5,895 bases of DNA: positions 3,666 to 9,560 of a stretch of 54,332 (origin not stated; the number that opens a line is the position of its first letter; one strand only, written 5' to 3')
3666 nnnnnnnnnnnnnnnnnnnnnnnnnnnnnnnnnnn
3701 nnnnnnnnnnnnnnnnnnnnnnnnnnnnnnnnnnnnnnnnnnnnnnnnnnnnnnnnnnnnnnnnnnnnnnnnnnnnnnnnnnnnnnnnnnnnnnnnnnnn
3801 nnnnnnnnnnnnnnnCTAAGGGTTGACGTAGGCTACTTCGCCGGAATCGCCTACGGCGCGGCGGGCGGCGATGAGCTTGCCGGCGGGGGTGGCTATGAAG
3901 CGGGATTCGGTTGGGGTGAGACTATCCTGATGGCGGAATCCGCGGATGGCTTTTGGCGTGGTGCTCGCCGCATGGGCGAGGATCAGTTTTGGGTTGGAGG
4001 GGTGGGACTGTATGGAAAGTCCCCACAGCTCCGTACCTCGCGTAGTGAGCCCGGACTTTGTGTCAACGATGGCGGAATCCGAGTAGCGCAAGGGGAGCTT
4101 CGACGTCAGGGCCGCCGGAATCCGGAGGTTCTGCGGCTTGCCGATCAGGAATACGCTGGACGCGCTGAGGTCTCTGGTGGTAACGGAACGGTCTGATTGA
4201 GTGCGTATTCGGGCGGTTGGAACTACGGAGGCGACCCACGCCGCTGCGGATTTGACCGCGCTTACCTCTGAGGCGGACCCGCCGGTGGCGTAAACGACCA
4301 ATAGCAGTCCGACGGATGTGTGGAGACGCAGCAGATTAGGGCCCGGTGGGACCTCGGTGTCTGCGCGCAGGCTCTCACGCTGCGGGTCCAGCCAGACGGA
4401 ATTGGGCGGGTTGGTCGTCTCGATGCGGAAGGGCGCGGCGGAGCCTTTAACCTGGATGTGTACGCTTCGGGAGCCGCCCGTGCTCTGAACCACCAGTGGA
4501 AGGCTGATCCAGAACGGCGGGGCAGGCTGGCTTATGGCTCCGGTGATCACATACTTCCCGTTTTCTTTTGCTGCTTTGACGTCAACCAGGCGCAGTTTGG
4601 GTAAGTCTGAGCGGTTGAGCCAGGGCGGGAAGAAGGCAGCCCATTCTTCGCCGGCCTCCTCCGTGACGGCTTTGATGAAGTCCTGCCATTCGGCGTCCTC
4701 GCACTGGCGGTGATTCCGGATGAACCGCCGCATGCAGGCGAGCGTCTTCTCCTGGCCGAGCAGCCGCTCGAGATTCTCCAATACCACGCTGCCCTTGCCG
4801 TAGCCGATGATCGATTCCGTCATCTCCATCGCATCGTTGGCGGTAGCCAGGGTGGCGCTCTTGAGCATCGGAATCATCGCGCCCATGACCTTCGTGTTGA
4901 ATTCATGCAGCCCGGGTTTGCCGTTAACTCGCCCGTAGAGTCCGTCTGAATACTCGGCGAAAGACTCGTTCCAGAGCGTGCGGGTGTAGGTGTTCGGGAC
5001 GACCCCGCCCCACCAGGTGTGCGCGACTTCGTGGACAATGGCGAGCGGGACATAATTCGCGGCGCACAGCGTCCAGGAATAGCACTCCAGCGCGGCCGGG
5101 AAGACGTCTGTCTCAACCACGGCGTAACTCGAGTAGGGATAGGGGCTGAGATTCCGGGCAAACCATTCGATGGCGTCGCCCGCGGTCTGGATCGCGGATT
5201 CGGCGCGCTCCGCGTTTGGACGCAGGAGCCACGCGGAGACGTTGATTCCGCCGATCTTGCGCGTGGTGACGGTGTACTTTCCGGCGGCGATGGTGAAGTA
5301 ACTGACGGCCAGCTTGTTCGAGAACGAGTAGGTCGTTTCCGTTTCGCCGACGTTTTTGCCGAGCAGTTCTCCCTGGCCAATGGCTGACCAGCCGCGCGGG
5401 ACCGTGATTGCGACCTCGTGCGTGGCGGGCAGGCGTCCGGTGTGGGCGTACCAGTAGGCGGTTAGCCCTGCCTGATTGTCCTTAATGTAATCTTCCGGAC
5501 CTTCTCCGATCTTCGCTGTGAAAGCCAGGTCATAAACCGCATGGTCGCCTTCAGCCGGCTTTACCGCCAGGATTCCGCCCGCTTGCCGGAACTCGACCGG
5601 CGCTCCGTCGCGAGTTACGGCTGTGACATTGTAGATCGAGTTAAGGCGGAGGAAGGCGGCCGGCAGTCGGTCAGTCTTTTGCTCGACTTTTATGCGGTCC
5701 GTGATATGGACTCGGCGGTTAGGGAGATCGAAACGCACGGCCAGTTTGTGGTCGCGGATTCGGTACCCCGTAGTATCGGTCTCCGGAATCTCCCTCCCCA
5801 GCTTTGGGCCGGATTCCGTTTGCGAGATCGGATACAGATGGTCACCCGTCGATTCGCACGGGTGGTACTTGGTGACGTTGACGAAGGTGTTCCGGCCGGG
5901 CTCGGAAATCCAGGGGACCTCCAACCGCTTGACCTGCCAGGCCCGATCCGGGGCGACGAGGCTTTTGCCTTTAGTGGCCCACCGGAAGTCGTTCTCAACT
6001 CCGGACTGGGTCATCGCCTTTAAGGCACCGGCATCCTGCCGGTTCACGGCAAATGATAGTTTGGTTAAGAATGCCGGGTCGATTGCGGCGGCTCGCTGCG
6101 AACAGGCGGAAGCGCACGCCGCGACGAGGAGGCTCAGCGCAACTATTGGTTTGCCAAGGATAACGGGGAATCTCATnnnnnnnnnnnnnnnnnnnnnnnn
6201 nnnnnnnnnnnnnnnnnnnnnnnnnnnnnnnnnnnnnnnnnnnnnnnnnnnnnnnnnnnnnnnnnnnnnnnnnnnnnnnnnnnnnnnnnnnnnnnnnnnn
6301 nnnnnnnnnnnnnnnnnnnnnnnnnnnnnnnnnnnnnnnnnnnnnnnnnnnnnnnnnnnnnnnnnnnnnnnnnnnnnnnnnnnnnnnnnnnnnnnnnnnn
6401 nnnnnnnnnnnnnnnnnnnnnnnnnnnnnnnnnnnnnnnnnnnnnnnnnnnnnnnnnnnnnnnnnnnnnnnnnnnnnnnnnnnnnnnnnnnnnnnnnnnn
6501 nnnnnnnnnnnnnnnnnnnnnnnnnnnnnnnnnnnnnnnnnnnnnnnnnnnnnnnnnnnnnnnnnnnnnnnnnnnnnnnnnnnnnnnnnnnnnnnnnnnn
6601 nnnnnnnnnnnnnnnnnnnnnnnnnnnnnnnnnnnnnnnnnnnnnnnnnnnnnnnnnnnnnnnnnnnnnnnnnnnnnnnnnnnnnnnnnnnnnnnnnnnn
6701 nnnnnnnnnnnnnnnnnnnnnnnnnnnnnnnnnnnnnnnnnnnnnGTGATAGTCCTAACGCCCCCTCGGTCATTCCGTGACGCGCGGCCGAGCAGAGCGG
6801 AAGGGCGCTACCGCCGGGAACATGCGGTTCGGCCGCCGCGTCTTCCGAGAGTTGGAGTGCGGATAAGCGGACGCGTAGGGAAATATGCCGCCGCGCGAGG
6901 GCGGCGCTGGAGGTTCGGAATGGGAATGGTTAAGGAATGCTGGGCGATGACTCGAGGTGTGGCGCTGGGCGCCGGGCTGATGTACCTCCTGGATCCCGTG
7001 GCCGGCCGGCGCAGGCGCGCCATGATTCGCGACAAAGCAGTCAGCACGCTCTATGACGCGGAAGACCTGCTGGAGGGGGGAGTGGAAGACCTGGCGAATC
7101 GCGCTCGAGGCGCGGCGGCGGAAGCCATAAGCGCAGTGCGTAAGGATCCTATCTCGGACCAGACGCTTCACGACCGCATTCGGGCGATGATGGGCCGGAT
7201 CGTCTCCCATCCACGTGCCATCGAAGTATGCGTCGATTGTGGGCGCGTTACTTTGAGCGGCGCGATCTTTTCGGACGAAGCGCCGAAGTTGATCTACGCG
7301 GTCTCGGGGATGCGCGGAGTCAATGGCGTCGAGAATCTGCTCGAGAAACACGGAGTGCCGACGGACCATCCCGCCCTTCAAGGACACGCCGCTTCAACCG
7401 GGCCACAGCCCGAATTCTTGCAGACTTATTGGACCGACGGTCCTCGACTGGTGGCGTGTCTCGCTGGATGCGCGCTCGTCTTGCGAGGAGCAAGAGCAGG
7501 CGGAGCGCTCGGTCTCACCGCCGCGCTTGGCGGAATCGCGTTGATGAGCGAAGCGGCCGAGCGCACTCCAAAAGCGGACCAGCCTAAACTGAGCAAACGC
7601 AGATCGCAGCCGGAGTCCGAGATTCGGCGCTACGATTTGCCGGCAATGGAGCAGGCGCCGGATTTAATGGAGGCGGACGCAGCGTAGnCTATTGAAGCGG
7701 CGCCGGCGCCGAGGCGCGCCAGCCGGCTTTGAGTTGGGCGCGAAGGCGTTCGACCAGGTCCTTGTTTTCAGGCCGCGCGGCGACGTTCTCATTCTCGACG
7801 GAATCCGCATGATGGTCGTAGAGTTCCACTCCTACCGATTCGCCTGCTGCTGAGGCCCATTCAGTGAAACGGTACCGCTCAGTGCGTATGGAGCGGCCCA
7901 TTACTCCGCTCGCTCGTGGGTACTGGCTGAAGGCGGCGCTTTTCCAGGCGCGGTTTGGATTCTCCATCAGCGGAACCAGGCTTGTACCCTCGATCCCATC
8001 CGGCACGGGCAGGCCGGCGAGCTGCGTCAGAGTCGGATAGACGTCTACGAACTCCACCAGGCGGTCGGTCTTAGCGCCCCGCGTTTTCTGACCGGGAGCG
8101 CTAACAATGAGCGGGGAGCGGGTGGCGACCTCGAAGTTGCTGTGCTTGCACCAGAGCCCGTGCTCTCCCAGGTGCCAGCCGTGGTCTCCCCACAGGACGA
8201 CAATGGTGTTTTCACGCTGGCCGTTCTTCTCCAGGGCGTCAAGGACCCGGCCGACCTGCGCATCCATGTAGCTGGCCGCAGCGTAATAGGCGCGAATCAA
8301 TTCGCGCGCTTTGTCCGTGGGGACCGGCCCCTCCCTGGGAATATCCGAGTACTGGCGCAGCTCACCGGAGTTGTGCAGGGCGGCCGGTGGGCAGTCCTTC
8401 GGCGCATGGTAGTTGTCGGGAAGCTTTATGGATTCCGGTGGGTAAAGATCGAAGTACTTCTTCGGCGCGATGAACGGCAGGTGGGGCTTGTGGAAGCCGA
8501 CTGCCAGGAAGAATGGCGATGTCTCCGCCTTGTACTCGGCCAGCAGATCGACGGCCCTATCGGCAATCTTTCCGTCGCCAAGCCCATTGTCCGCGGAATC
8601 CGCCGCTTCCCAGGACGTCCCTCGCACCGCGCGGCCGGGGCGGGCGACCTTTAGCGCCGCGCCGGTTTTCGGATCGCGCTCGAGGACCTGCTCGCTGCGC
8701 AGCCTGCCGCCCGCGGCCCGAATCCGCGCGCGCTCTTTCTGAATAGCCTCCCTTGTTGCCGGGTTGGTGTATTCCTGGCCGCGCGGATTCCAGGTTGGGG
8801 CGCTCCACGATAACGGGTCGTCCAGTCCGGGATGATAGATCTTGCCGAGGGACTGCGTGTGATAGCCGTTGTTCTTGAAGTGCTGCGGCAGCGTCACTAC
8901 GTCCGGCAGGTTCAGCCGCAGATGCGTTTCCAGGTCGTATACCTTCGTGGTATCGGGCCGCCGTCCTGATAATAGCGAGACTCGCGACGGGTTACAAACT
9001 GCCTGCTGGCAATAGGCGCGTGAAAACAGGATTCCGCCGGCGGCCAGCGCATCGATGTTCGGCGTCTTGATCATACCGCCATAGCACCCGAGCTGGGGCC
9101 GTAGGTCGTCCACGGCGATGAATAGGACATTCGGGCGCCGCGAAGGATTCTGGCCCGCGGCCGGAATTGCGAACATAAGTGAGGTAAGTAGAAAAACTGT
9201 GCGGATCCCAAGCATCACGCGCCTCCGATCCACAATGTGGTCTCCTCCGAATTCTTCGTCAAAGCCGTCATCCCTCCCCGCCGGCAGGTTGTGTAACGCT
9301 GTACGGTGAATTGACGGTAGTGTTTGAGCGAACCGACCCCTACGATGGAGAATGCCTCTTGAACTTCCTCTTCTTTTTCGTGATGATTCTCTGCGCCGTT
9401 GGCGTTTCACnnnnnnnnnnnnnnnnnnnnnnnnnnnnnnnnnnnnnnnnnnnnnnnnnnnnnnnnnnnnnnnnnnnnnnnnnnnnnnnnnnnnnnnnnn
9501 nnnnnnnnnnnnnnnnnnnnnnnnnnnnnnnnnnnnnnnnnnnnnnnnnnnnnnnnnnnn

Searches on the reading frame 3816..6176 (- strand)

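Call 37: search_protein_families(library=pfam, proteins=[window:3816-6176:-], max_evalue=0.001)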
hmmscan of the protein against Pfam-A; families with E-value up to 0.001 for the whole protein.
window:3816-6176:- (786 aa): 1 family
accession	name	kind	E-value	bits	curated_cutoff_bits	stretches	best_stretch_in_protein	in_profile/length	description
PF01433.26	Peptidase_M1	-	1.7e-11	44.6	27.7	1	376-519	67-218/218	Peptidase family M1 domain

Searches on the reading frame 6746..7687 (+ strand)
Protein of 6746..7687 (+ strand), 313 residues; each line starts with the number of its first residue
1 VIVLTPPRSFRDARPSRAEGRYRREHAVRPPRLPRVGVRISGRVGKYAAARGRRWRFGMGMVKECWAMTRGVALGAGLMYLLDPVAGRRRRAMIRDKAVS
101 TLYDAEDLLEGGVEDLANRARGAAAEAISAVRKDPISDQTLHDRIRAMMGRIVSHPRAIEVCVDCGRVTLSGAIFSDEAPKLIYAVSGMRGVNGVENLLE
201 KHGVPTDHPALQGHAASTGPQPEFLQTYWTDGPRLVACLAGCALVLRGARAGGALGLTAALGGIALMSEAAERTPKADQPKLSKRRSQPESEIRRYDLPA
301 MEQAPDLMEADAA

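Call 37: search_protein_families(library=pfam, proteins=[window:6746-7687:+], max_evalue=0.001)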
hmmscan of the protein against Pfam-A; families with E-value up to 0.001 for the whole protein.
window:6746-7687:+ (313 aa): 1 family
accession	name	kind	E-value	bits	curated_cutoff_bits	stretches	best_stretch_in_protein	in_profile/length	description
PF12732.12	YtxH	-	0.0003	21.6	37.5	1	71-125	7-64/71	YtxH-like protein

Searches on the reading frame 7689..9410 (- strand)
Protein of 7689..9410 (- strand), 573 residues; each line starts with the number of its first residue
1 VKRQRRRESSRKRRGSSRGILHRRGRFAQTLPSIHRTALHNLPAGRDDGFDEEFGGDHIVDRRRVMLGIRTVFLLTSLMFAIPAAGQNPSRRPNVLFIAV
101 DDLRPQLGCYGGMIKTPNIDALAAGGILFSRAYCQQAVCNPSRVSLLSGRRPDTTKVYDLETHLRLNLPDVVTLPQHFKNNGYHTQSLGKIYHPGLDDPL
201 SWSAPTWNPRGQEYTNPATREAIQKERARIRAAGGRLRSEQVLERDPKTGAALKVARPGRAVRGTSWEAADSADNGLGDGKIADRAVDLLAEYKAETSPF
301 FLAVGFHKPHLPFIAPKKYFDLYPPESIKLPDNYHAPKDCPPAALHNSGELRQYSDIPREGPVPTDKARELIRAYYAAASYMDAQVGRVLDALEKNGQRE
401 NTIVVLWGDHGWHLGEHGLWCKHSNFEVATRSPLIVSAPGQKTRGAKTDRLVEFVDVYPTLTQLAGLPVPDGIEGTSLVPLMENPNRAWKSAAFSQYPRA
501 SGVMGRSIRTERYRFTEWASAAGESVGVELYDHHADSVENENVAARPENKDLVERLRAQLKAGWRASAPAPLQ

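Call 37: search_protein_families(library=pfam, proteins=[window:7689-9410:-], max_evalue=0.001)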
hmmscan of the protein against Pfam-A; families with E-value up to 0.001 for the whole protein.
window:7689-9410:- (573 aa): 4 families
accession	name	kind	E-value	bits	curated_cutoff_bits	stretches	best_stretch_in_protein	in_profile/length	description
PF00884.28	Sulfatase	-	7.7e-48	163.8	25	1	93-466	1-300/301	Sulfatase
PF16347.10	SGSH_C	-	3e-21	76.6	29.3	1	415-561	1-149/154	N-sulphoglucosamine sulphohydrolase, C-terminal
PF01663.27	Phosphodiest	-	2.4e-05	24.5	23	0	376-413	185-222/342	Type I phosphodiesterase / nucleotide pyrophosphatase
PF02995.22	DUF229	-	0.00028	20.1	25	1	372-417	303-348/496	Protein of unknown function (DUF229)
